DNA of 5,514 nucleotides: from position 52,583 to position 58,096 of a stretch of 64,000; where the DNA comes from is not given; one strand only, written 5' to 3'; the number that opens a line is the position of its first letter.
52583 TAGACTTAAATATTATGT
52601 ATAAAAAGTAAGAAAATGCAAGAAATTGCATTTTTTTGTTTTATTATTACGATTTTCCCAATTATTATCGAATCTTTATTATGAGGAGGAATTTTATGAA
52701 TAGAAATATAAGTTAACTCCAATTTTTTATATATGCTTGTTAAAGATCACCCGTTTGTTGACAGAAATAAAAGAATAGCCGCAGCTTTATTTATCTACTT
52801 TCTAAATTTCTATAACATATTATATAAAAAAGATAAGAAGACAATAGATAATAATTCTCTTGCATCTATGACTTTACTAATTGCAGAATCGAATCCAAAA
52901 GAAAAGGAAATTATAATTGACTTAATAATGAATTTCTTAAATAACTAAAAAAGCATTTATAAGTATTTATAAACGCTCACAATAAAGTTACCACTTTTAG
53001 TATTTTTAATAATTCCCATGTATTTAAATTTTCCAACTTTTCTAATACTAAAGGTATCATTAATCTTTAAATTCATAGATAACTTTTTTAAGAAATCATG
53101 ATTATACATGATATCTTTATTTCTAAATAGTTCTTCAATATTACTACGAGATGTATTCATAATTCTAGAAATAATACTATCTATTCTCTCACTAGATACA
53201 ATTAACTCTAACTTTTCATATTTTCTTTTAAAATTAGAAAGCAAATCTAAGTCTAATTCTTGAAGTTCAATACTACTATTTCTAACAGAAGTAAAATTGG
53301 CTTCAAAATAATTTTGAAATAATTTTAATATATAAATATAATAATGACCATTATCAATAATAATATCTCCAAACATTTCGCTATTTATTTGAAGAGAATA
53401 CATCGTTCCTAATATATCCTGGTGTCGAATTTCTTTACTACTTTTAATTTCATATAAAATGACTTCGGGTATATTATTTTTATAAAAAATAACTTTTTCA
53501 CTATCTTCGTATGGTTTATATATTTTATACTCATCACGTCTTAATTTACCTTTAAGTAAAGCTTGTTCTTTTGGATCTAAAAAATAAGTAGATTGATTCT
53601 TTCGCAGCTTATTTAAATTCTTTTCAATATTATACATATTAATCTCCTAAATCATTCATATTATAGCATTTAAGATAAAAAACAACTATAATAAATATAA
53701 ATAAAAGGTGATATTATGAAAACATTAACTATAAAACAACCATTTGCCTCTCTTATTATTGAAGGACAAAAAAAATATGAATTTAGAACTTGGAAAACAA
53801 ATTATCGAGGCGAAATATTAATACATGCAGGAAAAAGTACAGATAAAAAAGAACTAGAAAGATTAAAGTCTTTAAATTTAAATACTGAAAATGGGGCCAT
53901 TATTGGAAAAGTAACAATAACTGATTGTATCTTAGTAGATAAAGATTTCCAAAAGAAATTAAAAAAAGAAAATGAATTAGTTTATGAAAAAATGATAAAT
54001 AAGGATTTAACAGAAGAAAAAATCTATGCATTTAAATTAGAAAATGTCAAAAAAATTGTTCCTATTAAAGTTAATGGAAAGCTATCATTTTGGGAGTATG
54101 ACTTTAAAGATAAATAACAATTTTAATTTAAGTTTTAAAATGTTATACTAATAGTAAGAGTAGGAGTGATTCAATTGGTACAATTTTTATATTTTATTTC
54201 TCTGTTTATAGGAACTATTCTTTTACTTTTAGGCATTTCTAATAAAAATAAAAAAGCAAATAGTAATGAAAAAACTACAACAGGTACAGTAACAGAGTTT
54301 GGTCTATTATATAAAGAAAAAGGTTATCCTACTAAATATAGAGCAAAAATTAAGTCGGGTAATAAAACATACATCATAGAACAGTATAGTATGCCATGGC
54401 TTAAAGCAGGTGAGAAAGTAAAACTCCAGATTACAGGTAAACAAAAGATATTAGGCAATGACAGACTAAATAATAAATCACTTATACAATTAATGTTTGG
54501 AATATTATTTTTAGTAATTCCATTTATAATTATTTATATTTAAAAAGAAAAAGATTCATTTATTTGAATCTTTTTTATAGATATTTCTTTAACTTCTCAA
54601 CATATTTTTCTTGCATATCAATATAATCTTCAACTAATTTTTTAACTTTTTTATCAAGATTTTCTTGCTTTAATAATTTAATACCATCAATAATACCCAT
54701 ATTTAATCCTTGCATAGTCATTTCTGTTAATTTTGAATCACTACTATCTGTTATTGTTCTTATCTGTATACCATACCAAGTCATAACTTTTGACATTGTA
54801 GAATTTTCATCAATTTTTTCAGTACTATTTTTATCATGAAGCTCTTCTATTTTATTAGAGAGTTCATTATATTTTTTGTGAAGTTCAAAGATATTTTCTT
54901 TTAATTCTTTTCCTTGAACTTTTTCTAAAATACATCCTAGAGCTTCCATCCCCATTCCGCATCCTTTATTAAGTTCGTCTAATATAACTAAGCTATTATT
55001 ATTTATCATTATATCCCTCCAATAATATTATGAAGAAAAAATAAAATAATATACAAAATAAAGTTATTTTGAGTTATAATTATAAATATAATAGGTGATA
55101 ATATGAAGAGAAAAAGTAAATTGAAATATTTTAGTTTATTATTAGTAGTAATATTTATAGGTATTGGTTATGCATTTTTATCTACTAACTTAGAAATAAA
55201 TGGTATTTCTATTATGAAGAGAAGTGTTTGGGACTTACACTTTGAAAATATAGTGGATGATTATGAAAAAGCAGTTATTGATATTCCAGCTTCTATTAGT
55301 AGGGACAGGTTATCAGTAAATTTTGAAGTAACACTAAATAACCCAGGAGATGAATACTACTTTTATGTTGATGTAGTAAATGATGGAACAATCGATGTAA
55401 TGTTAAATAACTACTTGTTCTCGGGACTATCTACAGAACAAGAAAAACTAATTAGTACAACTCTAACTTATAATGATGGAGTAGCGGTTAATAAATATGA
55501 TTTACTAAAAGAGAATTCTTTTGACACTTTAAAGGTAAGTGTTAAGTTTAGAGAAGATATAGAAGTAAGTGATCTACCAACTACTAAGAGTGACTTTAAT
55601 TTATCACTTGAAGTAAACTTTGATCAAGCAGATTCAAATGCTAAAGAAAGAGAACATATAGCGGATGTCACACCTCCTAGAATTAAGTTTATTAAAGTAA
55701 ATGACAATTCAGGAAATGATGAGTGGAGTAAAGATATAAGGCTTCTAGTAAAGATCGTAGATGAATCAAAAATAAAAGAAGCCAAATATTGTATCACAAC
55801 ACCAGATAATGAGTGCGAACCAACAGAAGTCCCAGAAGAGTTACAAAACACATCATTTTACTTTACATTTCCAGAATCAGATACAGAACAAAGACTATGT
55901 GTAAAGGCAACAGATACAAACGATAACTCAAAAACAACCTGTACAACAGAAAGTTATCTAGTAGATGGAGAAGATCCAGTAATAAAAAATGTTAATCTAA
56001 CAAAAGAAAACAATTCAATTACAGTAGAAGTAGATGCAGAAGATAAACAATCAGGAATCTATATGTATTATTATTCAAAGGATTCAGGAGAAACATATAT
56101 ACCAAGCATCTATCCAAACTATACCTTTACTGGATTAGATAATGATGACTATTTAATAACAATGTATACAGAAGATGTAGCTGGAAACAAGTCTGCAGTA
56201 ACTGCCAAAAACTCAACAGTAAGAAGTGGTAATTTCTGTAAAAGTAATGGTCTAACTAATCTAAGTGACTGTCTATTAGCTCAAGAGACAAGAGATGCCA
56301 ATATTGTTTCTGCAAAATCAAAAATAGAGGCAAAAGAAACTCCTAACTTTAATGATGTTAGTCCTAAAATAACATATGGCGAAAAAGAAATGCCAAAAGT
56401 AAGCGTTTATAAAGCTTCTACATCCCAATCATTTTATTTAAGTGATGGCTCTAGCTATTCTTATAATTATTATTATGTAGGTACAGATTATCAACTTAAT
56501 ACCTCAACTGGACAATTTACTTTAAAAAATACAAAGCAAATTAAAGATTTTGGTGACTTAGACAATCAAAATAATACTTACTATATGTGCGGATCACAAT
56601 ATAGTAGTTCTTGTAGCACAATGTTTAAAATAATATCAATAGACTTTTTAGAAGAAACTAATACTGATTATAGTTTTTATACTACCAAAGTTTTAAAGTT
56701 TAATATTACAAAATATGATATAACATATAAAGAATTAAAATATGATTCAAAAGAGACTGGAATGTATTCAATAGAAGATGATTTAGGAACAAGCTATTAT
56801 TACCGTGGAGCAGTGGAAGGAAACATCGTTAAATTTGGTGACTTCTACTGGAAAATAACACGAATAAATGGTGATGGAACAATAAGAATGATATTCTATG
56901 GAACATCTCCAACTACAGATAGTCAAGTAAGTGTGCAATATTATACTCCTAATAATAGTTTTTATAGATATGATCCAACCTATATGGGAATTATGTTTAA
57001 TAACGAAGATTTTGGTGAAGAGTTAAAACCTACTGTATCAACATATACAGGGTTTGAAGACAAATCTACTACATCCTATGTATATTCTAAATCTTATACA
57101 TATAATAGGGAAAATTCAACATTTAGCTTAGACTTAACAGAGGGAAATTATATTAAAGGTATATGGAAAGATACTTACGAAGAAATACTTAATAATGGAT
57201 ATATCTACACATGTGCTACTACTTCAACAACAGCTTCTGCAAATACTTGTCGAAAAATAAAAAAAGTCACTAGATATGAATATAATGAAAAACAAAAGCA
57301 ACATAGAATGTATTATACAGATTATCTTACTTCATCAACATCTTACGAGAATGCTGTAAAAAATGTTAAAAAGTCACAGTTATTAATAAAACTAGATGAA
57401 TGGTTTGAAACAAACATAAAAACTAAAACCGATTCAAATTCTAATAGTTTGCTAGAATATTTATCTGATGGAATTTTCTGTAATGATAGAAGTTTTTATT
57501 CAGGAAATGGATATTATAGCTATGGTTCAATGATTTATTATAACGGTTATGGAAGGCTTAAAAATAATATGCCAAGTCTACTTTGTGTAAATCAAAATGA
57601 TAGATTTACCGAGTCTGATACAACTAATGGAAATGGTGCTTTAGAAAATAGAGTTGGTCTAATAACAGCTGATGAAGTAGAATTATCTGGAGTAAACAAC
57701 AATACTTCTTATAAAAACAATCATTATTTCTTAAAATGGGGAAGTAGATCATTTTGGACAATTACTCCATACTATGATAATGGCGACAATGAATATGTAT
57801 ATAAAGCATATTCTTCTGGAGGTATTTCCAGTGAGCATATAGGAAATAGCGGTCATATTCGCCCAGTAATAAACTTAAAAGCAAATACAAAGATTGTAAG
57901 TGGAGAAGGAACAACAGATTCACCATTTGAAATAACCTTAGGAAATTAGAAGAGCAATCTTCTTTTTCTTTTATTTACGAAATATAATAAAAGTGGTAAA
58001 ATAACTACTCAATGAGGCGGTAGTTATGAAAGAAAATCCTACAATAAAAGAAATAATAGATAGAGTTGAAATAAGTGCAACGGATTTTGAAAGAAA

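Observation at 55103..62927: Three paralogues share a conserved Cys/Trp-containing C-terminal module ending in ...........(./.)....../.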

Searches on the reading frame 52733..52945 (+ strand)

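Call 80: search_protein_families(library=padloc, proteins=[window:52733-52945:+], max_evalue=0.01)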
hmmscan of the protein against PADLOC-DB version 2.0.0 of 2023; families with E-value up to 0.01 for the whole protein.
window:52733-52945:+ (71 aa): 5 families
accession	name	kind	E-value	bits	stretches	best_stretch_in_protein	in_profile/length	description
PDLC04963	PDC-S23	-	3e-28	97.2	1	2-70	239-308/312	-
PDLC04965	PDC-S23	-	2.2e-26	91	1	2-70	256-324/327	-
PDLC04848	PDC-S05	-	1.2e-17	62.5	1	2-70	220-289/291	-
PDLC04964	PDC-S23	-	1.3e-16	58.7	1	2-70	259-328/331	-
PDLC04718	PDC-M59B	-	0.0019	16.3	1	4-70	66-128/159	-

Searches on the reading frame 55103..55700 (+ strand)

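Call 15: search_protein_families(library=pfam, proteins=[window:55103-55700:+], max_evalue=5)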
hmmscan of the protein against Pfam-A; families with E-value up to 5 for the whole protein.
window:55103-55700:+ (199 aa): 1 family
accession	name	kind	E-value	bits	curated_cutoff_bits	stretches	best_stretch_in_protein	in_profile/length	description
PF13944.12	Calycin_like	-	0.14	12.9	30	1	69-174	8-107/124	Calycin-like beta-barrel domain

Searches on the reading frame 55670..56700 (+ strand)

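Call 68: search_protein_families(library=pfam, proteins=[window:55670-56700:+], max_evalue=1)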
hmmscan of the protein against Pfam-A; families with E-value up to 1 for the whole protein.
window:55670-56700:+ (343 aa): 2 families
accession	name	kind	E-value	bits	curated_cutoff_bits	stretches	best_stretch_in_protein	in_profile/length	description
PF12733.13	Cadherin-like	-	0.003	18.4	24.2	1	69-128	23-78/89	Cadherin-like beta sandwich domain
PF01606.22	Arteri_env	-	0.24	11.7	27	1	59-94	136-171/202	Arterivirus envelope protein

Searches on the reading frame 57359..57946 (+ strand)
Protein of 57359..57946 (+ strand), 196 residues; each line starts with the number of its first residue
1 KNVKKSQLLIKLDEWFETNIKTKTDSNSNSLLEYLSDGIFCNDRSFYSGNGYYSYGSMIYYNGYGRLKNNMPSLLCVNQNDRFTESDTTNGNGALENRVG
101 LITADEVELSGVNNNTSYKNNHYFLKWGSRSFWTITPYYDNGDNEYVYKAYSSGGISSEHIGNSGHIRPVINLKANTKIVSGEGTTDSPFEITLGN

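Call 78: search_protein_families(library=pfam, proteins=[window:57359-57946:+], max_evalue=10)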
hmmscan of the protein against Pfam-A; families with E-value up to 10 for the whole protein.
window:57359-57946:+ (196 aa): 1 family
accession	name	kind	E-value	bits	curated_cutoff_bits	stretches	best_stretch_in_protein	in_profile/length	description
PF19789.6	DUF6273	-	0.0026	18.1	23.5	1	94-174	80-171/172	Domain of unknown function (DUF6273)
